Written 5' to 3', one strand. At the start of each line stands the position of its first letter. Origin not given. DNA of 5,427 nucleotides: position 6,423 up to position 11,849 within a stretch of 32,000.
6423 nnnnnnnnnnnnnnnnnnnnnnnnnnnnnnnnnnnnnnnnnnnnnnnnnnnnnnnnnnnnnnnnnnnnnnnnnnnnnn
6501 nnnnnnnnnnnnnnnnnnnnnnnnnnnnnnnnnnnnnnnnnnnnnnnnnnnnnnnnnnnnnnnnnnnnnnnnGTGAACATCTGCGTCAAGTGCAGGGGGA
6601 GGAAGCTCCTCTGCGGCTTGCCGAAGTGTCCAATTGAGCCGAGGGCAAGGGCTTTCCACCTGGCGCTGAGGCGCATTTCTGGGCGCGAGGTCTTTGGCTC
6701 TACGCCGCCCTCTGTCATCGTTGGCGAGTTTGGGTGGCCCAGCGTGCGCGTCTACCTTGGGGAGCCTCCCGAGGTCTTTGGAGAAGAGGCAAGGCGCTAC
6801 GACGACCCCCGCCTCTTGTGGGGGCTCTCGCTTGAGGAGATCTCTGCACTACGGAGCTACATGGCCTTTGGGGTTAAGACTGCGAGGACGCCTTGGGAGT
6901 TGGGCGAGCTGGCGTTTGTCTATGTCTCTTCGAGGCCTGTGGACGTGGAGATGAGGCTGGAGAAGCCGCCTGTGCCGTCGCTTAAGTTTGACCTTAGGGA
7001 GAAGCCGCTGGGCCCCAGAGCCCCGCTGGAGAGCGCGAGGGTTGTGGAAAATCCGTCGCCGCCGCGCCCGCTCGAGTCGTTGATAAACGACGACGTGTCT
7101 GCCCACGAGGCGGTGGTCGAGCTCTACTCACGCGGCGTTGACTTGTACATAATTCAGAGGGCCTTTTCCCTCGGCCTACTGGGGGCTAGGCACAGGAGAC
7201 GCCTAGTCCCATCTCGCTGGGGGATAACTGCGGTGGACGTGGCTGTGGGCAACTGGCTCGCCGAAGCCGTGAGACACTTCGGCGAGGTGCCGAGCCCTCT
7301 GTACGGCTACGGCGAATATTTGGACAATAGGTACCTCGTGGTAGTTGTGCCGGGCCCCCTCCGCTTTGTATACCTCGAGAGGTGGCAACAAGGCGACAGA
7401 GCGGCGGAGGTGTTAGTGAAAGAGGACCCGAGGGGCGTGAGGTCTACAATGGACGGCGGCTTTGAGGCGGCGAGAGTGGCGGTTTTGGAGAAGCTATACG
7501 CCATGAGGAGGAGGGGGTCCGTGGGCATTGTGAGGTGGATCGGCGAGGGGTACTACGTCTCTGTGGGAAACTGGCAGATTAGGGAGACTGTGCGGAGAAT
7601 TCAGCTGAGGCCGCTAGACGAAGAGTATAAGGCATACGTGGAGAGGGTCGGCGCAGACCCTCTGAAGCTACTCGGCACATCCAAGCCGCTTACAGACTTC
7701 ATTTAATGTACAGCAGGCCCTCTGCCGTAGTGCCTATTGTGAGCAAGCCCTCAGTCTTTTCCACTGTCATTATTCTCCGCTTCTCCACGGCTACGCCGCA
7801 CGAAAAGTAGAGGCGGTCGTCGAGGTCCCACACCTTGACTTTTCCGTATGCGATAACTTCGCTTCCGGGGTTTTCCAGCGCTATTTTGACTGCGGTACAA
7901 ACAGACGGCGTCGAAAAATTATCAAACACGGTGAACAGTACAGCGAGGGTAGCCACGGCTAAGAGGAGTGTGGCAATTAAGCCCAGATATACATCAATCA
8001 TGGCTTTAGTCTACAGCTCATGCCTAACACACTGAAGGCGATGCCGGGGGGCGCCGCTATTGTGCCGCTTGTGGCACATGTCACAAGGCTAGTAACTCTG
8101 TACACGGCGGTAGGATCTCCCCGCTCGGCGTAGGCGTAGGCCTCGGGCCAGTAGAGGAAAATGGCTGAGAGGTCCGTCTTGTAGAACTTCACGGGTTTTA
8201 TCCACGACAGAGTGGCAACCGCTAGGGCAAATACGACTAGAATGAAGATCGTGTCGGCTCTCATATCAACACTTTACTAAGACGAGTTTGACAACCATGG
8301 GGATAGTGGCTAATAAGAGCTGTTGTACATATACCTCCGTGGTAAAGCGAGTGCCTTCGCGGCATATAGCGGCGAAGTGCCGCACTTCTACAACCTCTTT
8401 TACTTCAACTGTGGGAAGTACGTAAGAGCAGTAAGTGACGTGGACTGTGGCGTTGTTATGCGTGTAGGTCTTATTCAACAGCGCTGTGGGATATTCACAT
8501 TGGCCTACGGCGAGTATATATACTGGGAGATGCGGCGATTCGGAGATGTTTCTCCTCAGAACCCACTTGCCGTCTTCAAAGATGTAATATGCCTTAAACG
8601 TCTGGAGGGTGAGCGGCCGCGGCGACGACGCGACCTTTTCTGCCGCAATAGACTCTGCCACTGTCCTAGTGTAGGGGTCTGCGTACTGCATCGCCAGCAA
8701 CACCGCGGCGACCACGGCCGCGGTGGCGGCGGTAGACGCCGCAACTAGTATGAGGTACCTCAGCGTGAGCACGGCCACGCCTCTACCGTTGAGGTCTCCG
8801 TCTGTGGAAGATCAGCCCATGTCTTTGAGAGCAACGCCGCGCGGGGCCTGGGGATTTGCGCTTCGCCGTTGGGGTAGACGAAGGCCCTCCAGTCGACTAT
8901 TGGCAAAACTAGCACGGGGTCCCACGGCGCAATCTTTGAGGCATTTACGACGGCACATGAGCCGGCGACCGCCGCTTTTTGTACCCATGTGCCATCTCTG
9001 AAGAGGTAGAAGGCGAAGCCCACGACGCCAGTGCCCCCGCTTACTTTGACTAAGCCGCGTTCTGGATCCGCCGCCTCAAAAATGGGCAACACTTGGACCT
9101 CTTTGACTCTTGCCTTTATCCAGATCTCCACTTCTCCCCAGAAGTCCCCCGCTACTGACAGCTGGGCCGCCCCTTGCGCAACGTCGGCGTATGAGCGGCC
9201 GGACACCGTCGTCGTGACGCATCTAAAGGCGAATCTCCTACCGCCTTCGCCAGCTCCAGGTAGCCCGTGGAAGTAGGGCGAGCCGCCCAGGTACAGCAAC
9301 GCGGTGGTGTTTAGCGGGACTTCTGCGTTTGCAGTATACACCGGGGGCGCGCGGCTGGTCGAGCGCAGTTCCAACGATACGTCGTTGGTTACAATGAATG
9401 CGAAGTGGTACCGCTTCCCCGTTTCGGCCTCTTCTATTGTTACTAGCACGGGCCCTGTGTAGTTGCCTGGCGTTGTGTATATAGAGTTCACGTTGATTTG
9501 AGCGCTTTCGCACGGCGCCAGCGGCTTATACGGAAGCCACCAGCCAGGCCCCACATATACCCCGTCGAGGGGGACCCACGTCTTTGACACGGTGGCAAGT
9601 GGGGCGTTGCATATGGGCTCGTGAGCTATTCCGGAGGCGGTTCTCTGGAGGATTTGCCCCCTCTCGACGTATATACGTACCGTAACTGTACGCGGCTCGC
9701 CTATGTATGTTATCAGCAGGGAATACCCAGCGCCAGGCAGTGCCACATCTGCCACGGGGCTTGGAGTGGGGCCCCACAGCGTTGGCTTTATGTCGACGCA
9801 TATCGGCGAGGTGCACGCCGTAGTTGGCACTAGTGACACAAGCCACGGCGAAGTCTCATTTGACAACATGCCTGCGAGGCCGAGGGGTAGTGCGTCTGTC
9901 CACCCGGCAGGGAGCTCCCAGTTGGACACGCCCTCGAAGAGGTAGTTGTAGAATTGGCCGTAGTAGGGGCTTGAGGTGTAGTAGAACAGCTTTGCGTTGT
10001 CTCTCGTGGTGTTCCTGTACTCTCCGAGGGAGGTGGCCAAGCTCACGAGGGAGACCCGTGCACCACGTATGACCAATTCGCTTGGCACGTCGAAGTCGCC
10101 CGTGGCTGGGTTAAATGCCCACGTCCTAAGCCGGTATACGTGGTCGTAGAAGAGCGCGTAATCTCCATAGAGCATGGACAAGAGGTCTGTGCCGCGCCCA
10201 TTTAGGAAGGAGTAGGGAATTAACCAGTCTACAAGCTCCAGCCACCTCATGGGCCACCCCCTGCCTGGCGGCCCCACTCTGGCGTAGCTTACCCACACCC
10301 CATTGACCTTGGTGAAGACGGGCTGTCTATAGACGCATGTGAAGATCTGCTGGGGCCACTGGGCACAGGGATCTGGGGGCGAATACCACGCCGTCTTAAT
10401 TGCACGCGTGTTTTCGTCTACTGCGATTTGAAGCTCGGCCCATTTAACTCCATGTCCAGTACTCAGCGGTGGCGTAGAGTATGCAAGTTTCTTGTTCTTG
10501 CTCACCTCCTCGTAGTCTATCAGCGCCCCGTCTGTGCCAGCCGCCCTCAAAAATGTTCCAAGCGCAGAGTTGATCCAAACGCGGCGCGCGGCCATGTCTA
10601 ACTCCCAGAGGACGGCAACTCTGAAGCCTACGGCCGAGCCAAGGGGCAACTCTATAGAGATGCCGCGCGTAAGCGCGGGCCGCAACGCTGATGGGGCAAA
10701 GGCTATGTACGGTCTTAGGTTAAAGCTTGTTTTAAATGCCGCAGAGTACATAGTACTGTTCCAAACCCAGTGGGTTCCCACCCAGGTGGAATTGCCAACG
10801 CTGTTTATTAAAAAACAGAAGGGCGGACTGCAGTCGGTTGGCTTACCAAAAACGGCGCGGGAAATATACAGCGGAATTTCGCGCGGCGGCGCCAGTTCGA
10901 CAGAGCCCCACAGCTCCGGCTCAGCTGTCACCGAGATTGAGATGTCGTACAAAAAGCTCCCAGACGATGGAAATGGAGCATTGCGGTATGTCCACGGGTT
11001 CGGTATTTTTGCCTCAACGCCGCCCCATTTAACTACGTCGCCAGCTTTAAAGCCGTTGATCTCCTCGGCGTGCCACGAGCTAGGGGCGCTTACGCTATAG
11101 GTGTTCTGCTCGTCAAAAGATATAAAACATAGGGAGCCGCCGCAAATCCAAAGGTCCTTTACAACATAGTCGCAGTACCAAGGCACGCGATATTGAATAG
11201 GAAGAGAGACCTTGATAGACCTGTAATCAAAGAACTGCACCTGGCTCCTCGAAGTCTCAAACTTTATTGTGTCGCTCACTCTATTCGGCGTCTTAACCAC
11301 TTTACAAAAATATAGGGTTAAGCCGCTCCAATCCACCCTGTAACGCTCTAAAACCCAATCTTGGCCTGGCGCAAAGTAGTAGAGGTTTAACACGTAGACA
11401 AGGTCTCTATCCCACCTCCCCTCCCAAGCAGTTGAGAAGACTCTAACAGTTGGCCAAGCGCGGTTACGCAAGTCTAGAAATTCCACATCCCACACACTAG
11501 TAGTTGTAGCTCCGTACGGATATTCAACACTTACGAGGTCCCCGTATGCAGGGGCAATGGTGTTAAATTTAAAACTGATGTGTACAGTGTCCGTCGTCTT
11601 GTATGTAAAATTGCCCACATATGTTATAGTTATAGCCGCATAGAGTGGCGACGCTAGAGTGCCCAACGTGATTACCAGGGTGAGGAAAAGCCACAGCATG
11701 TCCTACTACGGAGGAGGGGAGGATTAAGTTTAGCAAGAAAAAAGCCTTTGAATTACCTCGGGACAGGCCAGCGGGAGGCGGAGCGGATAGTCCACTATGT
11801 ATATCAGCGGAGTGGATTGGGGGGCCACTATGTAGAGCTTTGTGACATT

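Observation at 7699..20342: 17-gene single-strand type IV filament-like cluster with a Tad-like core order and many unknown components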

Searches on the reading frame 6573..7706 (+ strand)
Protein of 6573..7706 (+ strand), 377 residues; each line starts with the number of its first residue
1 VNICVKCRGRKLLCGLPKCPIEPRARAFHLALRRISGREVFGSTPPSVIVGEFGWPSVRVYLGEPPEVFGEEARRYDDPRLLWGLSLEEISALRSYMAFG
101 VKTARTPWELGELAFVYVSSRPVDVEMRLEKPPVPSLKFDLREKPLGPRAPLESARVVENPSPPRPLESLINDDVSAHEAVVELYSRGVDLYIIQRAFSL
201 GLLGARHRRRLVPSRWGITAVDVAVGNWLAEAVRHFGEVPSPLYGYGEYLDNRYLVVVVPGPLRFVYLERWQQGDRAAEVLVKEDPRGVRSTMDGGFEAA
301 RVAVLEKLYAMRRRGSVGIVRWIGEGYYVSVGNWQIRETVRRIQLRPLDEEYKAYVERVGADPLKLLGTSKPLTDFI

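Call 29: search_protein_families(library=pfam, max_evalue=0.001, proteins=[window:6573-7706:+])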
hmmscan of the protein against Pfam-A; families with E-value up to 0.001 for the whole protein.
window:6573-7706:+ (377 aa): 2 families
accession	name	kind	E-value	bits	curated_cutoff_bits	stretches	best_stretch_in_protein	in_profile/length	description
PF04894.17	Nre_N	-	3.3e-80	270.2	25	1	13-273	1-265/270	Archaeal Nre, N-terminal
PF04895.17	Nre_C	-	6.7e-16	58.6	27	1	291-344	10-63/110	Archaeal Nre, C-terminal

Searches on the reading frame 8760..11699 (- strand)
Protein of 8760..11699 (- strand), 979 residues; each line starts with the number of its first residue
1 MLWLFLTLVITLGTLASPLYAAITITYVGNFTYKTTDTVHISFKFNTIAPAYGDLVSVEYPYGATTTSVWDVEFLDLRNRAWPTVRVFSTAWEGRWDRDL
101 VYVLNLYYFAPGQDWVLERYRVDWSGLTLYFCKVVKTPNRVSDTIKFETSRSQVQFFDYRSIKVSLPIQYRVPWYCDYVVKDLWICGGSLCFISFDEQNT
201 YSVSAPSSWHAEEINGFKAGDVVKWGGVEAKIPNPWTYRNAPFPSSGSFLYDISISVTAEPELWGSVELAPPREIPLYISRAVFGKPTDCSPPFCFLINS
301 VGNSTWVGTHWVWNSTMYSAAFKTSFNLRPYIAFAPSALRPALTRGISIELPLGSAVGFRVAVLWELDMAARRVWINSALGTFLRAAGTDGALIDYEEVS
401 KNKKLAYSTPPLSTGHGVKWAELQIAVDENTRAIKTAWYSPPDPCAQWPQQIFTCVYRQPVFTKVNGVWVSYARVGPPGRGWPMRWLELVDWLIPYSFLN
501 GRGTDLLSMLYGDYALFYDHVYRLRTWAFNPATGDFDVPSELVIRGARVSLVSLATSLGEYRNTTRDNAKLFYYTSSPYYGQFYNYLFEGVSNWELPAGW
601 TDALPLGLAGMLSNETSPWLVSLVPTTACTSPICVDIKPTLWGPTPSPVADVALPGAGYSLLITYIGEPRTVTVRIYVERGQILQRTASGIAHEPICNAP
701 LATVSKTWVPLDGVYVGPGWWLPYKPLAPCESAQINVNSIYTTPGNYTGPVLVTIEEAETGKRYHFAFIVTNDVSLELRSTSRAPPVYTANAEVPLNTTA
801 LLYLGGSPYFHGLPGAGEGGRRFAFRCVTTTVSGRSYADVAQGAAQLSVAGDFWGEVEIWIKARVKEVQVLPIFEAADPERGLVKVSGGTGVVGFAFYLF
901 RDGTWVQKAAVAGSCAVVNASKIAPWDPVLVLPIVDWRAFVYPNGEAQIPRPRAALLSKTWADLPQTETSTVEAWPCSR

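Call 5: search_protein_families(library=pfam, max_evalue=0.1, proteins=[window:8760-11699:-])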
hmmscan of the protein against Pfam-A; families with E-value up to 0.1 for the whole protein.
window:8760-11699:- (979 aa): 0 families

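Call 36: find_homologous_proteins(query=window:8760-11699:-, max_evalue=0.00001)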
Query window:8760-11699:- (979 aa): 32 proteins with E <= 0.00001 among 6276 candidates.
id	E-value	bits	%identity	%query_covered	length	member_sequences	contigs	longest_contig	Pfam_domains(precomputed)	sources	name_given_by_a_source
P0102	0.0e+0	2215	96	100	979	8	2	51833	-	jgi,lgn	-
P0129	0.0e+0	2009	86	100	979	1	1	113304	-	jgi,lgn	-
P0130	0.0e+0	1985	85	100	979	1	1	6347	-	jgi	-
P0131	1.2e-225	770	42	97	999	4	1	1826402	-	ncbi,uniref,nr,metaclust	ncbi:conserved hypothetical protein [Pyrobaculum islandicum DSM 4184]|uniref:Uncharacterized protein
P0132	4.2e-218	745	41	96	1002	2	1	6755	-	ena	-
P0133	1.3e-215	737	42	95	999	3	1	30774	-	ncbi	-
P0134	1.6e-215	736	43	97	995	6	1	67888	-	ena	-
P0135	1.8e-215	736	41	100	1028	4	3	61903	-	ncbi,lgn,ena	ncbi:MAG: hypothetical protein QXP31_03345 [Pyrobaculum sp.]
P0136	7.7e-214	731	42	95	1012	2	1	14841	-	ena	-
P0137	8.7e-208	711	40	100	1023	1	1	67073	-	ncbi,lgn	ncbi:MAG: hypothetical protein ABWK05_08445 [Pyrobaculum sp.]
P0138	5.7e-207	708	40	96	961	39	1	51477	-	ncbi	ncbi:MAG: hypothetical protein QXT46_00515 [Pyrobaculum sp.]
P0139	7.8e-207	708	40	98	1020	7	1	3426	-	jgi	jgi:hypothetical protein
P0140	1.8e-206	706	39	98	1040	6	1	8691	-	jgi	-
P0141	2.2e-206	706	40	99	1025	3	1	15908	-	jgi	-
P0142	9.1e-206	704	40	98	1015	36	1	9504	-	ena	-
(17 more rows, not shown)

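Call 52: predict_structure(alignment_id=A2)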
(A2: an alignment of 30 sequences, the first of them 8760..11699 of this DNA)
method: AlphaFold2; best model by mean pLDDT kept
length: 979 residues; sequences in the alignment: 30
mean_pLDDT: 75.7   pTM: 0.58
mean pLDDT of the five models: 75.7, 75.1, 73.8, 70.5, 69.6
residues with pLDDT >= 90: 326; 70-90: 364; 50-70: 138; < 50: 151
segments of 3 or more residues with pLDDT < 50: 1-3, 9-20, 304-314, 464-470, 491-526, 541-608, 834-841
pLDDT, mean of each block of 10 residues (from residue 1): 50 40 80 90 94 85 83 85 84 93 95 91 82 91 93 93 91 77 78 87 92 93 90 94 88 93 93 74 67 62 43 54 78 83 91 93 84 75 62 62 76 66 90 83 71 58 46 55 54 40 34 33 46 53 36 26 29 32 28 31 42 76 88 80 78 88 87 93 88 87 91 91 88 90 81 90 84 87 86 80 85 86 89 48 80 88 88 90 89 93 91 93 87 92 88 86 60 90
secondary structure, 60 per line:
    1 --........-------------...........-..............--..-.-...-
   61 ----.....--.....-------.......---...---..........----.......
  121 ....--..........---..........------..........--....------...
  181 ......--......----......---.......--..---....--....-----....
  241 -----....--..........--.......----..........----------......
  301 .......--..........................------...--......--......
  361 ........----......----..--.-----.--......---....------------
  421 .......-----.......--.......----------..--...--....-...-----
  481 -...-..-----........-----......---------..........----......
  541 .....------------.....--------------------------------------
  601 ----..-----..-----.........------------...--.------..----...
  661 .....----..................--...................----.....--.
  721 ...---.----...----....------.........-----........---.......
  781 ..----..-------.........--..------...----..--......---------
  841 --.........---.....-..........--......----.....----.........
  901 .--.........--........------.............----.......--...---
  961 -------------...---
elements in order (helices of 4 or more, strands of 3 or more residues): H3-10 E24-34 E36-49 E57-59 E65-69 E72-76 E84-90 E94-96 E100-109 E114-124 E127-136 E140-149 E156-165 H168-171 E178-186 E189-194 E199-204 E208-214 E222-225 E228-231 E237-240 E246-249 E252-261 E264-270 E275-284 E295-307 E310-335 E342-344 E347-352 E355-368 E373-378 H396-401 E405-408 E421-427 E433-439 E442-448 E463-465 E468-471 E473-475 E482-484 H493-500 H506-511 E521-530 E535-545 H558-562 E619-627 E640-642 E658-665 E670-687 E690-708 E713-717 E720-723 E732-734 E739-742 E749-757 E763-770 E774-782 E796-804 E815-817 E826-831 E843-851 E855-859 E861-870 E873-878 E883-887 E892-901 E904-912 E915-919 E929-941 E946-952 E955-957 E974-976

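Call 55: fold_search(model_id=the predicted structure, library=pdb)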
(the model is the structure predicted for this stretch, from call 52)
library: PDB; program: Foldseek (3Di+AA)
matches with E <= 10: 862; with E <= 0.001: 2
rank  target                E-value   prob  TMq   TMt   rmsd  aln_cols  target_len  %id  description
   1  6fg9_A                1.8e-04  0.15  0.07  0.07  40.8      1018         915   12  Mouse SORCS2 ectodomain (sortilin related VPS10 domain containing receptor 2) (released 2018-08-01)
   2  7r5k_10               9.8e-04  0.06  0.05  0.03  59.3      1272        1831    8  Human nuclear pore complex (constricted) (released 2022-06-22)
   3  9flw_A                2.2e-03  0.30  0.08  0.13  57.0       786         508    8  CryoEM structure of the fragment-6 (3571-4078) in the grappling hook protein A (GhpA) in the bacterium Aureispira sp.  (released 2024-10-16)
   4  9kuv_A                3.0e-03  0.63  0.08  0.12  22.0       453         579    8  Mechanistic insights into the versatile stoichiometry and biased signaling of the apelin receptor-arrestin complex (released 2025-09-17)
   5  2a74_D                3.4e-03  0.60  0.08  0.11  30.2       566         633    8  Human Complement Component C3c (released 2005-09-27)
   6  9kux_A                4.3e-03  0.47  0.08  0.12  22.2       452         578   10  Cryo-EM structure of dimeric APJR and one Beta-arrestin complex with small molecules (released 2025-09-17)
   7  3hs0_A                6.9e-03  0.20  0.06  0.09  31.5       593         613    8  Cobra Venom Factor (CVF) in complex with human factor B (released 2009-07-07)
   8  5hts_C                1.2e-02  0.51  0.07  0.21  26.0       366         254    7  Crystal structure of shaft pilin spaA from Lactobacillus rhamnosus GG - D295N mutant (released 2016-07-20)
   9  3f8u_D                1.2e-02  0.35  0.08  0.16  20.6       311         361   12  Tapasin/ERp57 heterodimer (released 2009-01-13)
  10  7ptu_A                1.3e-02  0.66  0.13  0.22  17.1       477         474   10  Structure of pentameric S-layer protein from Halofaerax volcanii (released 2021-12-15)
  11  6fg9_B                1.3e-02  0.05  0.06  0.07  40.7      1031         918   11  Mouse SORCS2 ectodomain (sortilin related VPS10 domain containing receptor 2) (released 2018-08-01)
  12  5xxz_A                1.3e-02  0.05  0.06  0.05  37.2      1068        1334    8  Crystal structure of a serine protease from Streptococcus species (released 2018-08-08)
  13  3hrz_A                1.3e-02  0.13  0.05  0.08  32.8       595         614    8  Cobra Venom Factor (CVF) in complex with human factor B (released 2009-07-07)
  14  6rur_A                1.4e-02  0.38  0.08  0.11  28.7       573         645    8  Structure of the SCIN stabilized C3bBb convertase bound to properdin (released 2019-08-21)
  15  5f44_B                1.7e-02  0.41  0.08  0.22  24.7       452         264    7  Crystal structure of shaft pilin spaA from Lactobacillus rhamnosus GG (released 2016-07-20)
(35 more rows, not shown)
